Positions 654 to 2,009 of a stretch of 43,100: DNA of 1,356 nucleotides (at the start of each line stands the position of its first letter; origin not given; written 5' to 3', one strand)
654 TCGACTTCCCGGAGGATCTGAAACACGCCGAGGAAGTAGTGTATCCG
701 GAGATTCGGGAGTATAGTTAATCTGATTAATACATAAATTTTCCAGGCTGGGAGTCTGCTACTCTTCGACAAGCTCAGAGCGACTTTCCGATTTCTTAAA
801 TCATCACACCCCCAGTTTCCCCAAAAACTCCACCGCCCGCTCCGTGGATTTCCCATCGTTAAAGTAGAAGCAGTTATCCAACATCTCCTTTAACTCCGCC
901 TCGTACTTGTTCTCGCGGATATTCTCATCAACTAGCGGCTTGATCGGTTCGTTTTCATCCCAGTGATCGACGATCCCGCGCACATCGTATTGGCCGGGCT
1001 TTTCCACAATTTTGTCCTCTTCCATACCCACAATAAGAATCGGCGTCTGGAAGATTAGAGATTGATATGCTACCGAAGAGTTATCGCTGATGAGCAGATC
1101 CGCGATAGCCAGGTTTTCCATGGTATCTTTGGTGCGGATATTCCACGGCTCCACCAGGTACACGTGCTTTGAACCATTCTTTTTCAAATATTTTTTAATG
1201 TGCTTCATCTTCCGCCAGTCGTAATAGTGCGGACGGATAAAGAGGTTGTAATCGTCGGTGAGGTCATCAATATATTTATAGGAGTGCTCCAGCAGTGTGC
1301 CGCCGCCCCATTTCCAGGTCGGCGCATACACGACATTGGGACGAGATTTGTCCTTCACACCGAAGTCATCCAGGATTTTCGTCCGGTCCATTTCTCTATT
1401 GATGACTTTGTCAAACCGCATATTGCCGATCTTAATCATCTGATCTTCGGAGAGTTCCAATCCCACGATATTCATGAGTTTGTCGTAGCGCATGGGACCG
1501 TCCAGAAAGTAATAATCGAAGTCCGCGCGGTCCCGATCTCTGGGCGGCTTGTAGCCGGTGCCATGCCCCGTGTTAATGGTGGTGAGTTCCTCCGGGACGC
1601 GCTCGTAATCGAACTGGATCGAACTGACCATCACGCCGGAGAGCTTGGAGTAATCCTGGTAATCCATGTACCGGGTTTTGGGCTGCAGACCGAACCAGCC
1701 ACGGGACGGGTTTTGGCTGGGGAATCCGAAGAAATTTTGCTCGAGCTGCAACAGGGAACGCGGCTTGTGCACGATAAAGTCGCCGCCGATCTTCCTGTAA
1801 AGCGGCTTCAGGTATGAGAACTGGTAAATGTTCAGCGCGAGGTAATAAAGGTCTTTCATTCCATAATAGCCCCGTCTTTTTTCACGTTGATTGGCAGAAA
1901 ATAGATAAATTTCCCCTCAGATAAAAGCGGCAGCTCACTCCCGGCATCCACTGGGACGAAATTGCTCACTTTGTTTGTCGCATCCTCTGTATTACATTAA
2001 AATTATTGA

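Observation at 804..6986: Complete 2-aminoethylphosphonate (C-P bond) pathway wired to nucleotide activation and TagF-type transfer: predicted phosphonoglycan decoration system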

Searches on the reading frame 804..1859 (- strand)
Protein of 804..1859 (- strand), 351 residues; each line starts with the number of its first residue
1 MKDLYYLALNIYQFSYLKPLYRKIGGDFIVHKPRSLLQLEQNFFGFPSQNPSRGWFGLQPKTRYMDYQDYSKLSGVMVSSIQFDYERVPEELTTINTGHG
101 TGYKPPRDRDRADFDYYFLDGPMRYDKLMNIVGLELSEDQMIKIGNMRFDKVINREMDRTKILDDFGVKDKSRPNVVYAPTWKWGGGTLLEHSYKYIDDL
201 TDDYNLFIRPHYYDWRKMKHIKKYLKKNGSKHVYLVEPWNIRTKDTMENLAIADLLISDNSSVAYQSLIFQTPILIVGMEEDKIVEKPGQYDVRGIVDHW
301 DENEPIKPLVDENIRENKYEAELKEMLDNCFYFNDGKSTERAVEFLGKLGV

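Call 3: search_protein_families(library=pfam, proteins=[window:804-1859:-], max_evalue=0.001)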
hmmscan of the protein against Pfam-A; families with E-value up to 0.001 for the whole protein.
window:804-1859:- (351 aa): 1 family
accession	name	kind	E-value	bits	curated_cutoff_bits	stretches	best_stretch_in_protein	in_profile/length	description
PF04464.20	Glyphos_transf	-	4.1e-17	62.6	22.1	1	135-345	154-364/367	CDP-Glycerol:Poly(glycerophosphate) glycerophosphotransferase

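Call 5: search_protein_families(library=ncbifam, proteins=[window:804-1859:-], max_evalue=0.00001)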
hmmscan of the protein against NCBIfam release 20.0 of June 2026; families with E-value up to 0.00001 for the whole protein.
window:804-1859:- (351 aa): 3 families
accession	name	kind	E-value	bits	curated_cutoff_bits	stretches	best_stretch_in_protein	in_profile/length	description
NF041713.1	Tar_polymTarL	equivalog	2.8e-07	29.6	1000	1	220-344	435-557/562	teichoic acid ribitol-phosphate polymerase TarL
NF046086.1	BFO_1060_trans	domain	3.8e-06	26.3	200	0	114-348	138-362/365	BFO_1060 family glycosyltransferase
NF041711.1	TagprimaseTarB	equivalog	6.1e-06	25.7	500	0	134-349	171-359/362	teichoic acid glycerol-phosphate primase TarB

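Call 9: search_solved_structures(query=window:804-1859:-, max_evalue=0.1)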
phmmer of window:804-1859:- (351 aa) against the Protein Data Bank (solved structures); distinct sequences matched with E-value up to 0.1: 2.
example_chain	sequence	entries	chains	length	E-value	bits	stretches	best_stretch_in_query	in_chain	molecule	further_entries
8va1_A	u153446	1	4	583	8.7e-05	24.8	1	171-345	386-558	Teichoic acid ribitol-phosphate polymerase TarL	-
5a5c_A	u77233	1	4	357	0.0029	19.8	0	124-156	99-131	LRRTM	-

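Call 19: find_homologous_proteins(query=window:804-1859:-, max_evalue=0.00001)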
Query window:804-1859:- (351 aa): 67 proteins with E <= 0.00001 among 1302 candidates.
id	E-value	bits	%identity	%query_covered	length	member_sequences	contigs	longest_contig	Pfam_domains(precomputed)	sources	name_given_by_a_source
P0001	5.1e-240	814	100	100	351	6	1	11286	PF04464.21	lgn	-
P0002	3.1e-165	568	67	100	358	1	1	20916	PF04464.21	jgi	-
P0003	5.1e-147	508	61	99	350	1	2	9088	PF04464.21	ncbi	ncbi:MAG: CDP-glycerol glycerophosphotransferase family protein [Candidatus Neomarinimicrobiota bact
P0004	1.0e-146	507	59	99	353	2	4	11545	PF04464.21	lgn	-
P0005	2.9e-131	456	56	99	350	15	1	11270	PF04464.21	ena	-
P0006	3.4e-128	446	57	99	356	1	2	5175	PF04464.21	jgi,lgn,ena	-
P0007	1.0e-126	441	56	98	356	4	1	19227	PF04464.21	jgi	-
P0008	8.8e-124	431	50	99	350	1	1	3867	PF04464.21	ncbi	-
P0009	1.1e-123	431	52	99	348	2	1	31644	PF04464.21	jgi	-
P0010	3.5e-122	426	50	99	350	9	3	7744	PF04464.21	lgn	-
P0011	2.3e-121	423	49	99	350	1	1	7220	PF04464.21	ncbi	ncbi:CDP-glycerol glycerophosphotransferase family protein [Candidatus Neomarinimicrobiota bacterium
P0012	4.8e-121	422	53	99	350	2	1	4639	PF04464.21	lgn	-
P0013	1.0e-118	415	53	99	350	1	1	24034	PF04464.21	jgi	-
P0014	5.7e-118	412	54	99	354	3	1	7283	PF04464.21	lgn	-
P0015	3.6e-89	317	54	70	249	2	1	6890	PF04464.21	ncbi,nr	ncbi:MAG: CDP-glycerol glycerophosphotransferase family protein [Candidatus Marinimicrobia bacterium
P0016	1.5e-74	269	39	99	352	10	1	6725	PF02350.26,PF04464.21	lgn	-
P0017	1.7e-74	269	39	99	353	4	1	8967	PF04464.21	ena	-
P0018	9.7e-74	267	40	99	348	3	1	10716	PF02350.26,PF04464.21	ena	-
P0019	5.3e-73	264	38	99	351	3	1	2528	PF02350.26,PF04464.21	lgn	-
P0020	7.2e-73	264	36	99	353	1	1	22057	PF02350.26,PF04464.21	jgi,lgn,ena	-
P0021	1.8e-72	262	38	99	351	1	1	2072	PF02350.26,PF04464.21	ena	-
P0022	2.7e-72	262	38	99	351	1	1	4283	PF02350.26,PF04464.21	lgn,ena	-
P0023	8.0e-72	260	36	99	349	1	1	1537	PF02350.26,PF04464.21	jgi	-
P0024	4.1e-71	258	37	99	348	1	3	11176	PF04464.21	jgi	-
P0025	7.2e-71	257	38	99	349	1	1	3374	PF02350.26,PF04464.21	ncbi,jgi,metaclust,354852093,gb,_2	metaclust:\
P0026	1.1e-70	257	37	99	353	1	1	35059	PF02350.26,PF04464.21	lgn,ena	-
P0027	3.6e-70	255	36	99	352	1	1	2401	PF04464.21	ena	-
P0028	1.4e-69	253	37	98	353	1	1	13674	PF02350.26,PF04464.21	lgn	-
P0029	2.6e-69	252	37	98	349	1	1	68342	PF02350.26,PF04464.21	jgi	-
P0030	7.4e-69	251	37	99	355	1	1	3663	PF02350.26,PF04464.21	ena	-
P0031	2.0e-68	249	35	99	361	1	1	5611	PF04464.21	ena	-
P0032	2.9e-68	249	37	99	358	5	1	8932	PF04464.21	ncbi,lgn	-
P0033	3.0e-68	248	38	99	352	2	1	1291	PF04464.21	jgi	-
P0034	2.7e-66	242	35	98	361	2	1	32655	PF04464.21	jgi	jgi:hypothetical protein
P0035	4.3e-66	241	36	99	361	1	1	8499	PF02350.26,PF04464.21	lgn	-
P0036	1.4e-65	240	34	99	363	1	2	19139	PF02350.26,PF04464.21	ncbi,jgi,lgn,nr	ncbi:CDP-glycerol glycerophosphotransferase family protein [bacterium]|nr:CDP-glycerol glycerophosph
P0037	1.4e-65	240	36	99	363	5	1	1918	PF04464.21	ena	-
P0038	6.4e-65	238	37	99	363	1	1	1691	PF04464.21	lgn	-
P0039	4.9e-64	235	34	99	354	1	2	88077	PF02350.26,PF04464.21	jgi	-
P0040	5.4e-64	234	34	99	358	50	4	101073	PF04464.21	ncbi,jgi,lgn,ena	jgi:hypothetical protein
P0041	8.1e-64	234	35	99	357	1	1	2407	PF04464.21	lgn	-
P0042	9.1e-64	234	35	99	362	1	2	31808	PF04464.21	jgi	-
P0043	2.3e-63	232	36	100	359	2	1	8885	PF02350.26,PF04464.21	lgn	-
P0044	5.0e-63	231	33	99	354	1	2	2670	PF02350.26,PF04464.21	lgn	-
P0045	8.1e-63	231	36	96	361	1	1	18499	PF04464.21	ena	-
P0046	1.4e-62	230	34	98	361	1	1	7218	PF04464.21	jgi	jgi:hypothetical protein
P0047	2.0e-62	229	39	85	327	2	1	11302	PF04464.21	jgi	-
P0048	2.4e-62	229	37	98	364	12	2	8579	PF04464.21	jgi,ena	-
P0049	4.0e-62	228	38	99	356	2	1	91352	PF04464.21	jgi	jgi:CDP-glycerol glycerophosphotransferase (TagB/SpsB family)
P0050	5.8e-62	228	32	99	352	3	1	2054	PF04464.21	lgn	-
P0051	6.0e-62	228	35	99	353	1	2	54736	PF04464.21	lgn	-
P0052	7.2e-61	224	33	99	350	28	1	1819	PF02350.26,PF04464.21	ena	-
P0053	1.0e-60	224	35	99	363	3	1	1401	PF02350.26,PF04464.21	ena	-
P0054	3.7e-60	222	35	94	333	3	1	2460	PF02350.26,PF04464.21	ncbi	-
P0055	9.7e-60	220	33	99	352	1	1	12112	PF04464.21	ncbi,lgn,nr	ncbi:MAG: CDP-glycerol glycerophosphotransferase family protein [Candidatus Cloacimonetes bacterium]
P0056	1.0e-59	220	35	100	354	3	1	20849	PF02350.26,PF04464.21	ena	-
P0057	9.1e-58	214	34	100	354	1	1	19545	PF02350.26,PF04464.21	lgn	-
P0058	3.1e-56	209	34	99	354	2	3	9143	PF04464.21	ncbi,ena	-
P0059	4.4e-56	208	34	99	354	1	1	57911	PF04464.21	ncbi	-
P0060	6.9e-56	208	32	99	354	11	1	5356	PF04464.21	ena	-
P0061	1.2e-55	207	34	99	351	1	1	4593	PF04464.21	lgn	-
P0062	1.6e-54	203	32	100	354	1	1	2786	PF04464.21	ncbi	-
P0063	3.5e-48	182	38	74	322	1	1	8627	PF02350.26,PF04464.21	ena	-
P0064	4.5e-38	149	28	99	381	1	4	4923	PF04464.21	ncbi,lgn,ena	-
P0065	2.0e-33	134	31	99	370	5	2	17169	PF04464.21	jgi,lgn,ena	-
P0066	1.5e-32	131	31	100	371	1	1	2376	PF04464.21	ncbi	ncbi:hypothetical protein ES705_37923 [subsurface metagenome]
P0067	1.5e-31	128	29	99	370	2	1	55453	PF04464.21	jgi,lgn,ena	-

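Call 21: find_related_loci(query=A1, collection=genome_contigs, flank=10000)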
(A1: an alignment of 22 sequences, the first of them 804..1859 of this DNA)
Query A1 (351 aa) in genome_contigs; peptide patterns used: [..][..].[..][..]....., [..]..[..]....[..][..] (x = any residue, [..] = any of these).
600 stretches matched a pattern (row limit reached: there are more); 197 encode a relative of the query (tblastn E <= 1e-3); the best 80 are kept; 79 distinct loci.
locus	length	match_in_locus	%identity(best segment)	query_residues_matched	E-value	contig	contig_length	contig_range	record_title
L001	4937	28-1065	59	4-349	8e-152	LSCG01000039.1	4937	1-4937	Marinimicrobia bacterium TCS56 contig2314_39, whole genome shotgun sequence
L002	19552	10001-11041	55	4-350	1e-134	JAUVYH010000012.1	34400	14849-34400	MAG: Candidatus Neomarinimicrobiota bacterium isolate CSMAG_1237 CSMAG_1237_k141_2034483_length_34400_cov_8.0000, whole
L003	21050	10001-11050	36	3-349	3e-72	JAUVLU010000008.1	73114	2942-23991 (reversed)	MAG: Candidatus Cloacimonadota bacterium isolate CSMAG_514 CSMAG_514_k141_565623_length_73114_cov_135.9593, whole genome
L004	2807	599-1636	35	4-349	6e-71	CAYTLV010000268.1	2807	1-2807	MAG TPA_asm: uncultured bacterium isolate SRP191223_co2_119 genome assembly, contig: NODE_52982_length_2807_cov_5.376090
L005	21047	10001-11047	34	3-351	4e-69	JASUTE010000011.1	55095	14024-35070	MAG: Candidatus Cloacimonadota bacterium isolate DJKA99_ANT-F21_bin.36 scaffold_103, whole genome shotgun sequence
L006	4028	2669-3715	36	1-349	4e-69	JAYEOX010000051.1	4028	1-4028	MAG: Candidatus Neomarinimicrobiota bacterium isolate MAG018 MAG018_51, whole genome shotgun sequence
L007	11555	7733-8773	38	3-346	4e-68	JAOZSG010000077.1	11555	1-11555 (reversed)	MAG: Candidatus Neomarinimicrobiota bacterium isolate GMC6.metabat2.126 GMC6_6176_length_11555_cov_7.499304, whole genom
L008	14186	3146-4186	34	4-350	2e-67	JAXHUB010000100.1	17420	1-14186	MAG: Candidatus Cloacimonadota bacterium isolate MAG40_tar_biofilm MAG40_100, whole genome shotgun sequence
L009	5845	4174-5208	34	5-350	2e-67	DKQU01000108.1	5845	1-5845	MAG TPA_asm: Candidatus Marinimicrobia bacterium UBA7300 UBA7300_contig_31856, whole genome shotgun sequence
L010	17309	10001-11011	36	4-349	6e-66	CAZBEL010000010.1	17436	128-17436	MAG TPA_asm: uncultured bacterium isolate SRP216583_co1_89 genome assembly, contig: NODE_2718_length_17436_cov_11.892354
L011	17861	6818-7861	35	4-350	1e-65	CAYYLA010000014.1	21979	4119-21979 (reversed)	MAG TPA_asm: uncultured Candidatus Cloacimonadota bacterium isolate binchicken_co42_422 genome assembly, contig: NODE_29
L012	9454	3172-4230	35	1-349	5e-64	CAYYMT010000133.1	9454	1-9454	MAG TPA_asm: uncultured bacterium isolate SRP332253_co1_229 genome assembly, contig: NODE_12185_length_9454_cov_6.217683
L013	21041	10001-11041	34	2-347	5e-64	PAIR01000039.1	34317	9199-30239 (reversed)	MAG: Candidatus Neomarinimicrobiota bacterium isolate NAT211 58790, whole genome shotgun sequence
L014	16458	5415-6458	34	3-346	1e-63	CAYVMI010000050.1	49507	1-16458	MAG TPA_asm: uncultured Desulfobacterales bacterium isolate SRP167671_co2_52 genome assembly, contig: NODE_883_length_49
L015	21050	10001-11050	38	3-349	5e-74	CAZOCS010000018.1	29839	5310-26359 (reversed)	MAG TPA_asm: uncultured Candidatus Cloacimonadota bacterium isolate SRP167671_co2_64 genome assembly, contig: NODE_2043_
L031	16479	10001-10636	27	135-344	1e-11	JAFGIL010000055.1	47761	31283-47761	MAG: Endomicrobiales bacterium isolate Zod_Metabat.202 k87_10199539, whole genome shotgun sequence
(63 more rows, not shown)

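Call 23: find_encoding_contigs(protein=P0001, flank=10000, max_places=6)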
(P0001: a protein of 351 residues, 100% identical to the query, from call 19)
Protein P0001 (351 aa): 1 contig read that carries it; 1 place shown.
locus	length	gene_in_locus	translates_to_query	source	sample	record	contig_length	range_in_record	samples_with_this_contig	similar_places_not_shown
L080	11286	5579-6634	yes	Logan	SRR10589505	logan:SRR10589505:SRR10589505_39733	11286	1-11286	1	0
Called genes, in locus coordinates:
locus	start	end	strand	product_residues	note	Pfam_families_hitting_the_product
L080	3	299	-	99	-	?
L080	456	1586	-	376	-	PF00266:Aminotran_5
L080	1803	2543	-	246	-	PF00483:NTP_transferase, PF12804:NTP_transf_3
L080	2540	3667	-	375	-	PF02776:TPP_enzyme_N, PF02775:TPP_enzyme_C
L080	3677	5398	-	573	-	PF13714:PEP_mutase, PF12804:NTP_transf_3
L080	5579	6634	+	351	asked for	PF04464:Glyphos_transf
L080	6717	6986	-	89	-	-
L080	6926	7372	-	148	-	-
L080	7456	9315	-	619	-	PF00664:ABC_membrane, PF00005:ABC_tran, PF02463:SMC_N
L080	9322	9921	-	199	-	PF01300:Sua5_yciO_yrdC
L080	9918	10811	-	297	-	PF03279:Lip_A_acyltrans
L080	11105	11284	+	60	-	?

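Call 24: find_encoding_contigs(protein=P0002, flank=10000, max_places=4)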
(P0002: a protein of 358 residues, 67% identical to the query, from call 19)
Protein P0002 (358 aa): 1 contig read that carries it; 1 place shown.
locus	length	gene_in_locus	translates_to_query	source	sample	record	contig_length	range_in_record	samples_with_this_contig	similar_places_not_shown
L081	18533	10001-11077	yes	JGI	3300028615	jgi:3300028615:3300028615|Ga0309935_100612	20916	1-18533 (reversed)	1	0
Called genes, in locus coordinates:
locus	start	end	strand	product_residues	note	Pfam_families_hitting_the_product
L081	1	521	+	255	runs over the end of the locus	PF02517:Rce1-like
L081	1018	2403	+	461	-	PF00072:Response_reg, PF00158:Sigma54_activat, PF01078:Mg_chelatase (weak), PF14532:Sigma54_activ_2, PF07724:AAA_2 (weak), PF07728:AAA_5 (weak), PF25601:AAA_lid_14, PF02954:HTH_8, +1 more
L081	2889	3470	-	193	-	PF00685:Sulfotransfer_1, PF13469:Sulfotransfer_3 (faint)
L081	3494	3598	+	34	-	-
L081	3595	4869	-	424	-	PF00884:Sulfatase, PF01663:Phosphodiest (weak), PF16347:SGSH_C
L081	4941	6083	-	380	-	PF00266:Aminotran_5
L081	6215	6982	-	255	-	PF00483:NTP_transferase, PF12804:NTP_transf_3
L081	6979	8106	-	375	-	PF02776:TPP_enzyme_N, PF02775:TPP_enzyme_C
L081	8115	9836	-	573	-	PF13714:PEP_mutase, PF12804:NTP_transf_3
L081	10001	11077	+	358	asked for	PF04464:Glyphos_transf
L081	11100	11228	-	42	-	-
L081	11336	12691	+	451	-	PF02518:HATPase_c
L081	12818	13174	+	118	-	PF05635:23S_rRNA_IVP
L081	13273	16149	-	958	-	PF00929:RNase_T, PF00270:DEAD (weak), PF04851:ResIII (faint), PF00271:Helicase_C (faint), PF13307:Helicase_C_2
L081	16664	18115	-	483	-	PF02597:ThiS, PF00899:ThiF, PF00581:Rhodanese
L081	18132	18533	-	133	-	?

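Call 25: find_encoding_contigs(protein=P0009, flank=10000, max_places=3)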
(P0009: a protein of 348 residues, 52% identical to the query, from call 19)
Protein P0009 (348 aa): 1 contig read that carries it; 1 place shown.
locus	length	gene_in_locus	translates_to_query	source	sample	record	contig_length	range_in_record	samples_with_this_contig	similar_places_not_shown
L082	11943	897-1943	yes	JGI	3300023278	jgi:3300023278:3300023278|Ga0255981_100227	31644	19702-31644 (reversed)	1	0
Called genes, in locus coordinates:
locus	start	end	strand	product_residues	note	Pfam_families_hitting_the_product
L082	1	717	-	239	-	?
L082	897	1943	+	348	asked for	PF04464:Glyphos_transf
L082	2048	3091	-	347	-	-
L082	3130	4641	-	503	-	PF12974:Phosphonate-bd, PF09084:NMT1 (weak), PF00528:BPD_transp_1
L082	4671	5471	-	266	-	PF00005:ABC_tran, PF13304:AAA_21 (faint)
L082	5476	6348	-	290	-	PF12974:Phosphonate-bd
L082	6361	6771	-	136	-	PF01467:CTP_transf_like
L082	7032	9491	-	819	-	PF00890:FAD_binding_2 (weak), PF01266:DAO, PF04820:Trp_halogenase (faint), PF07992:Pyr_redox_2 (faint), PF13450:NAD_binding_8 (faint), PF16350:FAO_M, PF01571:GCV_T, PF08669:GCV_T_C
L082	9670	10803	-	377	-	-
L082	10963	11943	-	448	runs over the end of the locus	PF02746:MR_MLE_N (weak), PF13378:MR_MLE_C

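Call 26: find_encoding_contigs(protein=P0013, flank=10000, max_places=3)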
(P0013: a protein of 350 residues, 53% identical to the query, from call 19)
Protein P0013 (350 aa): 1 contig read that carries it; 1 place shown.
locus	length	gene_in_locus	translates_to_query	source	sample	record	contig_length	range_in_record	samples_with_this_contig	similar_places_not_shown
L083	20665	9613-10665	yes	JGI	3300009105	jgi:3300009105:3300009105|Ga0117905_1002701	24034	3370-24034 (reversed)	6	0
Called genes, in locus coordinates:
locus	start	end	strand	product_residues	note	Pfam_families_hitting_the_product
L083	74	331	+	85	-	-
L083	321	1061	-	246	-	PF00483:NTP_transferase, PF12804:NTP_transf_3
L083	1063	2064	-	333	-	PF00685:Sulfotransfer_1, PF13469:Sulfotransfer_3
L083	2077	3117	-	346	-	PF04464:Glyphos_transf, PF02350:Epimerase_2 (weak)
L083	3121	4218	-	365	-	PF00465:Fe-ADH, PF13685:Fe-ADH_2 (faint), PF25137:ADH_Fe_C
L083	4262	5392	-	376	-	PF02776:TPP_enzyme_N, PF02775:TPP_enzyme_C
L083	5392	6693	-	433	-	PF01467:CTP_transf_like, PF13714:PEP_mutase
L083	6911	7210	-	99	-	PF04464:Glyphos_transf (weak)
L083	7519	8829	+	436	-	PF07994:NAD_binding_5, PF01658:Inos-1-P_synth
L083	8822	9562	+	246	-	PF00483:NTP_transferase, PF12804:NTP_transf_3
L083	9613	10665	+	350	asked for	PF04464:Glyphos_transf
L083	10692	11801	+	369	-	PF04464:Glyphos_transf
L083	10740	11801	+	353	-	PF04464:Glyphos_transf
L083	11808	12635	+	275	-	PF00685:Sulfotransfer_1 (weak), PF13469:Sulfotransfer_3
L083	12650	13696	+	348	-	PF00535:Glycos_transf_2, PF13641:Glyco_tranf_2_3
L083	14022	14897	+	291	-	PF04055:Radical_SAM, PF13186:SPASM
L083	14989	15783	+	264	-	-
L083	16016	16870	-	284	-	PF00685:Sulfotransfer_1 (weak), PF13469:Sulfotransfer_3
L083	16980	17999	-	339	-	PF02350:Epimerase_2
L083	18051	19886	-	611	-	PF00664:ABC_membrane, PF00005:ABC_tran, PF02463:SMC_N (weak)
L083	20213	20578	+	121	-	PF00166:Cpn10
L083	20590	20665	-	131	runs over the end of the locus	PF07681:DoxX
